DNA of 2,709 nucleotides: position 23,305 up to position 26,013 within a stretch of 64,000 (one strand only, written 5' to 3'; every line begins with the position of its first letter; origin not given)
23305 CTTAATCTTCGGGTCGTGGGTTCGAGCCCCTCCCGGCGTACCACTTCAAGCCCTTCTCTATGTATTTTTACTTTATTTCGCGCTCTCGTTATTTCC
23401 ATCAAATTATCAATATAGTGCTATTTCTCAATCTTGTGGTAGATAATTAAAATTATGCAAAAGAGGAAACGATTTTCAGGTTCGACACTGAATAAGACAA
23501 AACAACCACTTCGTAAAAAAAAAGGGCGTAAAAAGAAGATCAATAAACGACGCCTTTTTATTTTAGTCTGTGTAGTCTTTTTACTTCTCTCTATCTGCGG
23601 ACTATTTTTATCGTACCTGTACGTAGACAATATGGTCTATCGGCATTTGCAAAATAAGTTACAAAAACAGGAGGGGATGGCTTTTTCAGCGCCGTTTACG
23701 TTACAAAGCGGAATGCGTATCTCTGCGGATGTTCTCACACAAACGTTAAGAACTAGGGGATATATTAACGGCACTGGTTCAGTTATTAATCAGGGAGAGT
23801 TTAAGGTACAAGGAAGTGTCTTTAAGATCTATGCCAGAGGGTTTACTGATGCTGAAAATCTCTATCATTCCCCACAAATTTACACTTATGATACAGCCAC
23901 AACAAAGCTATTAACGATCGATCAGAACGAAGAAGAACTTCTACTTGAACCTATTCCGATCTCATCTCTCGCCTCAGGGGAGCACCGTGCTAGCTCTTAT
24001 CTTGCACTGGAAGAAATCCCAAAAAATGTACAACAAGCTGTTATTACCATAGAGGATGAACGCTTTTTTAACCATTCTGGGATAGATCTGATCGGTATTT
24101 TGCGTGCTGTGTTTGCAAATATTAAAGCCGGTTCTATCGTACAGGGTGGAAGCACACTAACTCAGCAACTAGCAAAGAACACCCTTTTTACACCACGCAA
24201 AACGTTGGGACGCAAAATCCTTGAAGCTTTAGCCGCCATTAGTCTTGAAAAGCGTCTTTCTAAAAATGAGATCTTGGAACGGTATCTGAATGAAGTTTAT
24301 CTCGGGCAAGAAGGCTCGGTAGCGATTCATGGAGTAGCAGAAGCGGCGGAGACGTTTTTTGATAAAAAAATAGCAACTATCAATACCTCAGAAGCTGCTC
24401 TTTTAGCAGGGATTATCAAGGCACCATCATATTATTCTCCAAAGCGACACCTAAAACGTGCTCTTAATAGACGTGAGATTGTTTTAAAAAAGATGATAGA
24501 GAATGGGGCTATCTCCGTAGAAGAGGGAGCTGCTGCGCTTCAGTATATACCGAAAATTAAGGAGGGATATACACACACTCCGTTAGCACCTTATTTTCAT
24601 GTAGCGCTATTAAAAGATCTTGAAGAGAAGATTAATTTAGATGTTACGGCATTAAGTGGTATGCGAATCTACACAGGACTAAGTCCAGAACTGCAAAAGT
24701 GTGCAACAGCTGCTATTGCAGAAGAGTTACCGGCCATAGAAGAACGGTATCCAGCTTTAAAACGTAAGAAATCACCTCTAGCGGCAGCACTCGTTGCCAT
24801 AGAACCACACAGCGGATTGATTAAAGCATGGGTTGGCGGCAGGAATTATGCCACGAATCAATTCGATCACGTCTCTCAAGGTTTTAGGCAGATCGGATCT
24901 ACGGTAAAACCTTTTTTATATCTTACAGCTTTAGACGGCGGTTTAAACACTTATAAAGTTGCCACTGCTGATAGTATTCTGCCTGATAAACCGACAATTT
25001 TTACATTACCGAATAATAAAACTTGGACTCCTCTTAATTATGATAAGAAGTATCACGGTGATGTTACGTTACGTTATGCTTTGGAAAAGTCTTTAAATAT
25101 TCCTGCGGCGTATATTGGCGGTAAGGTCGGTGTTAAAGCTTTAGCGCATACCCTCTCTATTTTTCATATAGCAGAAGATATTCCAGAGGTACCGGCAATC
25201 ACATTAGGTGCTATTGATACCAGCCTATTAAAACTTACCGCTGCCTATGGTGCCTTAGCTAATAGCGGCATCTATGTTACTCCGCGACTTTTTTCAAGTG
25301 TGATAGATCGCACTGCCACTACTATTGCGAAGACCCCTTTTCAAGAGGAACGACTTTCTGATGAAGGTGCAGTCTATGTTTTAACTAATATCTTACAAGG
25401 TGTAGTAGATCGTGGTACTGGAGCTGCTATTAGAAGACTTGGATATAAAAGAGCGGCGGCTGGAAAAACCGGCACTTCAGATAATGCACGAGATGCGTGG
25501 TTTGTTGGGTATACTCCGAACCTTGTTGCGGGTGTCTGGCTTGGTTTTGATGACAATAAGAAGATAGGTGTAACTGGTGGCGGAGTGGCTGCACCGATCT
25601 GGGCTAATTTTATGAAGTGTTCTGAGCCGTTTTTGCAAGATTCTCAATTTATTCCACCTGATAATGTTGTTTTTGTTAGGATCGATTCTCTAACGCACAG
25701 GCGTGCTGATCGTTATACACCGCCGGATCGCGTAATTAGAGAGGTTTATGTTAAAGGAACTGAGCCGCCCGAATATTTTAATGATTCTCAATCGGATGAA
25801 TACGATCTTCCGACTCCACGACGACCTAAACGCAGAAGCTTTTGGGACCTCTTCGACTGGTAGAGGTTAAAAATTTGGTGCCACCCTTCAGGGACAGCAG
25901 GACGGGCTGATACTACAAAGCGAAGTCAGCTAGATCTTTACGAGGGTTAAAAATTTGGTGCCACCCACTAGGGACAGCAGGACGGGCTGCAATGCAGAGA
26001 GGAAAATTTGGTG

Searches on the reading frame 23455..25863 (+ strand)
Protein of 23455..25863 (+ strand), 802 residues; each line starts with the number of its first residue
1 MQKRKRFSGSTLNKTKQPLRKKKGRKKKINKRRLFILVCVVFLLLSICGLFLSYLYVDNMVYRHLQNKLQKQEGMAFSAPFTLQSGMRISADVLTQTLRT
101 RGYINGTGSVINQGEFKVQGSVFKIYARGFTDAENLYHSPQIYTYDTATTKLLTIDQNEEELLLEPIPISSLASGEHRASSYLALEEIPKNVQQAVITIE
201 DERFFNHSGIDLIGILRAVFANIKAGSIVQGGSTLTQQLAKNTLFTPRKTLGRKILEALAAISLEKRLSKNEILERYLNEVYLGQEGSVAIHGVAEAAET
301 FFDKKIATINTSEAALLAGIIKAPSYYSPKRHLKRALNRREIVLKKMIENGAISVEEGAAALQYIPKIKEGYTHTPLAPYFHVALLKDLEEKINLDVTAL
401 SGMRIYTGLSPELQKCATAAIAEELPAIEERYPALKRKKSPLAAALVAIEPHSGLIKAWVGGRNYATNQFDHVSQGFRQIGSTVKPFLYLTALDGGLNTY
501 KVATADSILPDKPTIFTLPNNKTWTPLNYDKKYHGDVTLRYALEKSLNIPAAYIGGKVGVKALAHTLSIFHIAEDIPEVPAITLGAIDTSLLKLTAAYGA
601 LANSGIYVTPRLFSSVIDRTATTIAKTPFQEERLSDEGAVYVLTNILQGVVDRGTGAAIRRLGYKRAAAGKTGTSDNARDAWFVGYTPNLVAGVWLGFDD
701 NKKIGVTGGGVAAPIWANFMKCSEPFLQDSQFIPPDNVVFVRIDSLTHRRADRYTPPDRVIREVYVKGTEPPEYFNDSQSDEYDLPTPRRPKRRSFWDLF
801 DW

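Call 71: search_protein_families(library=pfam, proteins=[window:23455-25863:+], max_evalue=0.00001)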
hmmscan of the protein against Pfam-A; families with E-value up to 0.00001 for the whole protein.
window:23455-25863:+ (802 aa): 2 families
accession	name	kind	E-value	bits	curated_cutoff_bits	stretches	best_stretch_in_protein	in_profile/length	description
PF00912.28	Transgly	-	5e-62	208.9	27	1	176-347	10-177/178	Transglycosylase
PF00905.27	Transpeptidase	-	1.7e-24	87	22.1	1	445-721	2-299/299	Penicillin binding protein transpeptidase domain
